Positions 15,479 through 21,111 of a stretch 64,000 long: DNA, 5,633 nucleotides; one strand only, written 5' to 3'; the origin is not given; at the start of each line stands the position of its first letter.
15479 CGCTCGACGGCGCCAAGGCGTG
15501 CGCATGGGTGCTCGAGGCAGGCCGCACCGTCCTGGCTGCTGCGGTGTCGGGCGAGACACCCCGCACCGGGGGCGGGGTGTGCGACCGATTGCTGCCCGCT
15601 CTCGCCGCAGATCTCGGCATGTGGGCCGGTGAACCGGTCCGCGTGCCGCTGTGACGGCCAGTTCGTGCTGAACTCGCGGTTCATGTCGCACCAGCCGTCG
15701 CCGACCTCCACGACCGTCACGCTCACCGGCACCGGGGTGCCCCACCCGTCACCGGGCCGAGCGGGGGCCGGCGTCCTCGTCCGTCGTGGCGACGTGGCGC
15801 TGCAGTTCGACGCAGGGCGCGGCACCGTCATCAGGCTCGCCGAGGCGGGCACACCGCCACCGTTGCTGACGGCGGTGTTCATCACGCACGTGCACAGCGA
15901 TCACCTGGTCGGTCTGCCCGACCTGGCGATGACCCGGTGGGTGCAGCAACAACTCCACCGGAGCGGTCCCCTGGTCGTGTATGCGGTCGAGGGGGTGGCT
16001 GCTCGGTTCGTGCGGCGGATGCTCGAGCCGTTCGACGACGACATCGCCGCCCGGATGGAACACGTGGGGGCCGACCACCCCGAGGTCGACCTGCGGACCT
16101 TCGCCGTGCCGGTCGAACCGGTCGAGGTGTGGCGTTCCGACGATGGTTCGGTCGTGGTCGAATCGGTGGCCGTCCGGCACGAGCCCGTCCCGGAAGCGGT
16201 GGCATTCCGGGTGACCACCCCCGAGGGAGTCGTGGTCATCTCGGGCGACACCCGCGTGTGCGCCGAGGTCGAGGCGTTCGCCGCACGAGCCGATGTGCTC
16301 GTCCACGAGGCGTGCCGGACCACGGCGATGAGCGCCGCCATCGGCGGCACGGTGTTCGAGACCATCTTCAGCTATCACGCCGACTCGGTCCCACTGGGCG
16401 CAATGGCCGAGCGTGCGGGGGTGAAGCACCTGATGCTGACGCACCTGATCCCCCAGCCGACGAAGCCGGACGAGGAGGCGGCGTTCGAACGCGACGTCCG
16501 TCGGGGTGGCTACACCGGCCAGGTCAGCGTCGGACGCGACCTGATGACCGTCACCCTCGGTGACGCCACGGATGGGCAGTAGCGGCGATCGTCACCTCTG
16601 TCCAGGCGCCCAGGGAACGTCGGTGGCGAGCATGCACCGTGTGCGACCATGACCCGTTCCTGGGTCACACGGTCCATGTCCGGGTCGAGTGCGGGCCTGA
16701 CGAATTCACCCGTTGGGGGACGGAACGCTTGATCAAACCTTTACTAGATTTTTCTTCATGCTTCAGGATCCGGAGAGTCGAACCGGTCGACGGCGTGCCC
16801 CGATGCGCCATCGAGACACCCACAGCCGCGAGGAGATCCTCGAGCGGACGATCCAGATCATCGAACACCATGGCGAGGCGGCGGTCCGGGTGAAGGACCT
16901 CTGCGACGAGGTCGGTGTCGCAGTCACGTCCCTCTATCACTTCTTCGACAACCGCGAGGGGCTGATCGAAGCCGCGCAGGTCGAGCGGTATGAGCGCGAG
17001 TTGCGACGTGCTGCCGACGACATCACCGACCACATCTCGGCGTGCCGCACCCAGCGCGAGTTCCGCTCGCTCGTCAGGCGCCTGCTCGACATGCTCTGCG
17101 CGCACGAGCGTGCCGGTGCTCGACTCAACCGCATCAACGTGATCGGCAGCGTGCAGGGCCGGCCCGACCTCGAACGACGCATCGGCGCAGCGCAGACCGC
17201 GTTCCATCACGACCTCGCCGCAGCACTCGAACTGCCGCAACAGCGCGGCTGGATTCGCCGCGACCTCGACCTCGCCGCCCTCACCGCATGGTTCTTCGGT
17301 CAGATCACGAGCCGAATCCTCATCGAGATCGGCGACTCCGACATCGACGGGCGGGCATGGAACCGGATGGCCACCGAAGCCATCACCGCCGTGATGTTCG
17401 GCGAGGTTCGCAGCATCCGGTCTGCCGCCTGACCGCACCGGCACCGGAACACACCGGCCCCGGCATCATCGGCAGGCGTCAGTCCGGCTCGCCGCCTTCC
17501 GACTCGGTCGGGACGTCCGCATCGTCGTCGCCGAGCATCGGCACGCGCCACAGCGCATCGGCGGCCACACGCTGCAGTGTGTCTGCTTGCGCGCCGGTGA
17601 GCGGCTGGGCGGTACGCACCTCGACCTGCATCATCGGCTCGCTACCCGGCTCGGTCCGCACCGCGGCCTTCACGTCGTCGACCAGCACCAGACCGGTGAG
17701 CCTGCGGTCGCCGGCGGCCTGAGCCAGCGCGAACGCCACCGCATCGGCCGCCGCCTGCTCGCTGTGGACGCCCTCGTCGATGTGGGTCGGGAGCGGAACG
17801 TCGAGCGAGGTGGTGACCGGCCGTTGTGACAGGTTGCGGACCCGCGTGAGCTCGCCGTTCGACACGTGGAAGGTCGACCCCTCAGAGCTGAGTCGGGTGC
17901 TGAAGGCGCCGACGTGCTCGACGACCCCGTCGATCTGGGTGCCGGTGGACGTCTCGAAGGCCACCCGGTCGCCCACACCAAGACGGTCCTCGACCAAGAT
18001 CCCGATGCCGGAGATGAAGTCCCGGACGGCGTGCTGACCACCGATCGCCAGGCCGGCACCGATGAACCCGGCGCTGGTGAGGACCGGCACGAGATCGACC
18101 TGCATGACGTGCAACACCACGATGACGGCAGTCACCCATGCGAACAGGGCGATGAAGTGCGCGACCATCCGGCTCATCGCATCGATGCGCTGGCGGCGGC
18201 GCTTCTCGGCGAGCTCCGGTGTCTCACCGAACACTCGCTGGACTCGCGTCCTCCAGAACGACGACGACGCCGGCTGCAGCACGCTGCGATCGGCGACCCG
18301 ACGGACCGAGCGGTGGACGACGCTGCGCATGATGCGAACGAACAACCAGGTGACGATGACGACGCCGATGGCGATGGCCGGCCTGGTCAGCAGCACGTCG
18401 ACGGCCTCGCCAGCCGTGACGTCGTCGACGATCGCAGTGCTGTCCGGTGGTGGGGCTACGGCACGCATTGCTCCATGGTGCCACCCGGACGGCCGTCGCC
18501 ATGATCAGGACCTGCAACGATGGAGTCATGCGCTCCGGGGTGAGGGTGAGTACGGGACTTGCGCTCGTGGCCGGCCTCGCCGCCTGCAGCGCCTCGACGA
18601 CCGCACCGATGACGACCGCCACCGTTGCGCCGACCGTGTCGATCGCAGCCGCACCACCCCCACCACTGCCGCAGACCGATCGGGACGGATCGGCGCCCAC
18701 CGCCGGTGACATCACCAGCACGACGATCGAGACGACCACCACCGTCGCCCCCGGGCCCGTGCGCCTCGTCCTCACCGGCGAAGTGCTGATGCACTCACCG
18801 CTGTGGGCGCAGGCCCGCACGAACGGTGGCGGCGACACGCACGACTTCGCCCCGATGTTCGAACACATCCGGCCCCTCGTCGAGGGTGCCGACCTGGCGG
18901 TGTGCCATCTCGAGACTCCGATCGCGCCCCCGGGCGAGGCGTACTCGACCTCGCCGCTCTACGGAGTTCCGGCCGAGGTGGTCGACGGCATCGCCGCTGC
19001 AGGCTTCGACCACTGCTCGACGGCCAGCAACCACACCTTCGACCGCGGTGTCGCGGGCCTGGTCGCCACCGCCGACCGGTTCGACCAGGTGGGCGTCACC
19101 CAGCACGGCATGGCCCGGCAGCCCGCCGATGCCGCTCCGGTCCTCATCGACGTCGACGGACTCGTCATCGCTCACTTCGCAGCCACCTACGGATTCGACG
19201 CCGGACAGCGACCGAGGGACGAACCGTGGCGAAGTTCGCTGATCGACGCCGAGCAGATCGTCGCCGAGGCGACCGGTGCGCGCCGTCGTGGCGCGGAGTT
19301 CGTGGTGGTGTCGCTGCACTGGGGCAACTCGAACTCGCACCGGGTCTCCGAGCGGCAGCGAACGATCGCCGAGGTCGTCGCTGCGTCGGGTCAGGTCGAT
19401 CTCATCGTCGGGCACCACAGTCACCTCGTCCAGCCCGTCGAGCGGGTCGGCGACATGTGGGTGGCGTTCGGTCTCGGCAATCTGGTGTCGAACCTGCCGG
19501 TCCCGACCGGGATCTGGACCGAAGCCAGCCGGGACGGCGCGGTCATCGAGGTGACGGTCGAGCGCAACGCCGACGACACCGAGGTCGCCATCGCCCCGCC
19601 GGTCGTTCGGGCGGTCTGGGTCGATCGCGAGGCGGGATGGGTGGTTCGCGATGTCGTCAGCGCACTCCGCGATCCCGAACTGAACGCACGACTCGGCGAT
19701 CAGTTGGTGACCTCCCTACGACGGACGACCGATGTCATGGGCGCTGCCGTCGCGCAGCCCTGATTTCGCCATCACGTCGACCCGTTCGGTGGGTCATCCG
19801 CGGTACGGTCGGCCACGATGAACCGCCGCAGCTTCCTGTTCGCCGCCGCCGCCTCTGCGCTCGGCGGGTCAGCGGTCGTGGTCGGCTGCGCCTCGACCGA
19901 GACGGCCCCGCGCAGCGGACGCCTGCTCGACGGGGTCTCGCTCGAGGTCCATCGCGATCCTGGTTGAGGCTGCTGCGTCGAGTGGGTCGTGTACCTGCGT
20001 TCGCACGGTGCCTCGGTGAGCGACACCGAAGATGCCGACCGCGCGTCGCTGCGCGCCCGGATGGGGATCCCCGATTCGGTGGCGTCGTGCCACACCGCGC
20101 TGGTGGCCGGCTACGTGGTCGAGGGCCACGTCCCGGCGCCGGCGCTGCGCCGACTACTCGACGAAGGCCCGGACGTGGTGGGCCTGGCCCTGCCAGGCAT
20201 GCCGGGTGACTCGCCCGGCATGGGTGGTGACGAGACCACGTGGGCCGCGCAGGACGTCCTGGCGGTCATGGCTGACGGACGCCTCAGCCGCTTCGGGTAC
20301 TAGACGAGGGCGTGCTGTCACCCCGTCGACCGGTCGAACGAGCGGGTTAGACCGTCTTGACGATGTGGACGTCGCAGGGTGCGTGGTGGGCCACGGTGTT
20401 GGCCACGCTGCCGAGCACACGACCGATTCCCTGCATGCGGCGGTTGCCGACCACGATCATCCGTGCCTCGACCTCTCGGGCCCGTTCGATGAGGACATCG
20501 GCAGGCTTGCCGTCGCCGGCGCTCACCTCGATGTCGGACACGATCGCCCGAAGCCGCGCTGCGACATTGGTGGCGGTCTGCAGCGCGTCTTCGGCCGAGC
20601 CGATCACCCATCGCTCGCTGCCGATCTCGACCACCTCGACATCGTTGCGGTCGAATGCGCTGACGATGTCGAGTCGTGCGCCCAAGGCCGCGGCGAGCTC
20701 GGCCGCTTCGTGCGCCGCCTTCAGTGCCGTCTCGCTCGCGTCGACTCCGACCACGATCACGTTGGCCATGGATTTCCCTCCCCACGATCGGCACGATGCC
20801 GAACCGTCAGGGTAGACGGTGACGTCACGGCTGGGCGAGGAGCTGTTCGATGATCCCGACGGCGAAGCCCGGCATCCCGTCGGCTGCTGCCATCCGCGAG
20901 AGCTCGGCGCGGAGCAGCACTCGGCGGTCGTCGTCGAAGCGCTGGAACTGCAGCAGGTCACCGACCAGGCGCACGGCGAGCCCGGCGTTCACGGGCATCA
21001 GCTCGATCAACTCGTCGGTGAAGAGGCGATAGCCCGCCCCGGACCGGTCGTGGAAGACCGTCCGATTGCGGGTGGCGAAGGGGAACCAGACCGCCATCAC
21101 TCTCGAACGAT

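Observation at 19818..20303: In-frame TGA at the first Cys of the CxCC copper-cluster motif of a CopG/DUF411 protein (U-G-C-C): possible new selenoprotein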

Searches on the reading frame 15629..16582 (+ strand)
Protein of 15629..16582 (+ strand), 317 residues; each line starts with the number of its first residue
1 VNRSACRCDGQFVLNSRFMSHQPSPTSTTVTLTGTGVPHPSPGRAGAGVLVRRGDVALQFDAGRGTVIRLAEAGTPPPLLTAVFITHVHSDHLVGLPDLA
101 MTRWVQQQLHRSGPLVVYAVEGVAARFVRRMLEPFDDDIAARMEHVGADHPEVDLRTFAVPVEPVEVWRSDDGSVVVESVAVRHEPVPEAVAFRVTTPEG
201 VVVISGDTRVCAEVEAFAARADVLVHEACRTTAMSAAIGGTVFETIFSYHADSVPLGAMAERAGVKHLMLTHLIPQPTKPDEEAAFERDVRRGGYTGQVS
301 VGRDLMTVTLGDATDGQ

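Call 46: search_protein_families(library=pfam, proteins=[window:15629-16582:+], max_evalue=0.0001)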
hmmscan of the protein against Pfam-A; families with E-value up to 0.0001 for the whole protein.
window:15629-16582:+ (317 aa): 2 families
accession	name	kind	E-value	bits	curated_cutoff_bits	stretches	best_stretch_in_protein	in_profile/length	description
PF12706.13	Lactamase_B_2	-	2.3e-12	47.4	27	1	77-272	28-199/200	Beta-lactamase superfamily domain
PF00753.33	Lactamase_B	-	1.6e-09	38.4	22.7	1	49-209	9-151/196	Metallo-beta-lactamase superfamily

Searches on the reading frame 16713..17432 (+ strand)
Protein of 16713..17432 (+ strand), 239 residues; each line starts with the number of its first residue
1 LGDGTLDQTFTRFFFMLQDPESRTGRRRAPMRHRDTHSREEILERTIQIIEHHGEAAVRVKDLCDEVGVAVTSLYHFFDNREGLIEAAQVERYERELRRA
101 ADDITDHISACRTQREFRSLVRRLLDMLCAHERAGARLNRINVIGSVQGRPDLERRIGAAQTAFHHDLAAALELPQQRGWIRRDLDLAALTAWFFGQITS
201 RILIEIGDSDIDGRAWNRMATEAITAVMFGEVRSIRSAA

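Call 46: search_protein_families(library=pfam, proteins=[window:16713-17432:+], max_evalue=0.0001)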
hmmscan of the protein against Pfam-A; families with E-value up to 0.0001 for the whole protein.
window:16713-17432:+ (239 aa): 1 family
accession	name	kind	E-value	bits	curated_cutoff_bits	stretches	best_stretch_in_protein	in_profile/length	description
PF00440.29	TetR_N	-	5e-10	39.4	24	1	42-88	1-47/47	Bacterial regulatory proteins, tetR family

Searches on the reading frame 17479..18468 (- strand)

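Call 46: search_protein_families(library=pfam, proteins=[window:17479-18468:-], max_evalue=0.0001)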
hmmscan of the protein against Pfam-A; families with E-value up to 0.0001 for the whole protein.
window:17479-18468:- (329 aa): 1 family
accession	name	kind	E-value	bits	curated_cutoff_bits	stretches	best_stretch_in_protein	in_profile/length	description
PF00924.24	MS_channel_2nd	-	4.3e-09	36.8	20.2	1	148-214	3-67/68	Mechanosensitive ion channel, beta-domain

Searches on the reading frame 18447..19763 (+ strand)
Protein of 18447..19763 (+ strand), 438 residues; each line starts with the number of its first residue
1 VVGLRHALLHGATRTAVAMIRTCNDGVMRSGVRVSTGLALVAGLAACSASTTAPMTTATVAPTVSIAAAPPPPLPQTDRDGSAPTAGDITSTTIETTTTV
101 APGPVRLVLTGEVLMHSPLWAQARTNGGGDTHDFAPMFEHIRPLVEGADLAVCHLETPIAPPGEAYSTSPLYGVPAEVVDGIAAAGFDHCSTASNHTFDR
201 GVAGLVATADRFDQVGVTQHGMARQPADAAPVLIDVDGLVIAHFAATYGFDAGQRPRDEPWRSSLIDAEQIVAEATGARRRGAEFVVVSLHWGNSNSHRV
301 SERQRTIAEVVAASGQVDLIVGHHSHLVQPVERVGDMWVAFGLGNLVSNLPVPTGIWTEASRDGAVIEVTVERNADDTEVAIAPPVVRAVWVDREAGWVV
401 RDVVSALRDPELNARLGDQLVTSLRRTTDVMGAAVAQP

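Call 46: search_protein_families(library=pfam, proteins=[window:18447-19763:+], max_evalue=0.0001)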
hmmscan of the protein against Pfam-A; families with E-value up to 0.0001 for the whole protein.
window:18447-19763:+ (438 aa): 1 family
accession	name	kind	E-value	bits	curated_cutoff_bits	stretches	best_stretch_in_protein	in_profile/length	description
PF09587.15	PGA_cap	-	9.5e-61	205.9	27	1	107-349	2-254/255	Bacterial capsule synthesis protein PGA_cap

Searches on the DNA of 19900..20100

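Call 58: search_rna_families(source=window, start=19900, end=20100, threshold=evalue, max_evalue=10)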
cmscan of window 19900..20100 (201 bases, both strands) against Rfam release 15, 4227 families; matches with E-value up to 10: 2.
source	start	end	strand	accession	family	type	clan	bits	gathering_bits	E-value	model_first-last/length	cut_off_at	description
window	20004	20069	-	RF04311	dauA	Cis-reg;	-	14.3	45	7.4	1-88/88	no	dauA ncRNA motif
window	19926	20031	+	RF03009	malK-III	Cis-reg;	-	11.4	50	7.3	1-94/94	no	malK-III RNA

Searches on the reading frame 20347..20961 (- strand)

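Call 46: search_protein_families(library=pfam, proteins=[window:20347-20961:-], max_evalue=0.0001)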
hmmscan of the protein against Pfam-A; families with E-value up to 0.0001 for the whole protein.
window:20347-20961:- (204 aa): 1 family
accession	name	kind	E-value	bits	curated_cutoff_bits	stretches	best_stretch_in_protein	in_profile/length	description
PF00582.32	Usp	-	2.7e-27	96.5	24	1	65-202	1-141/141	Universal stress protein family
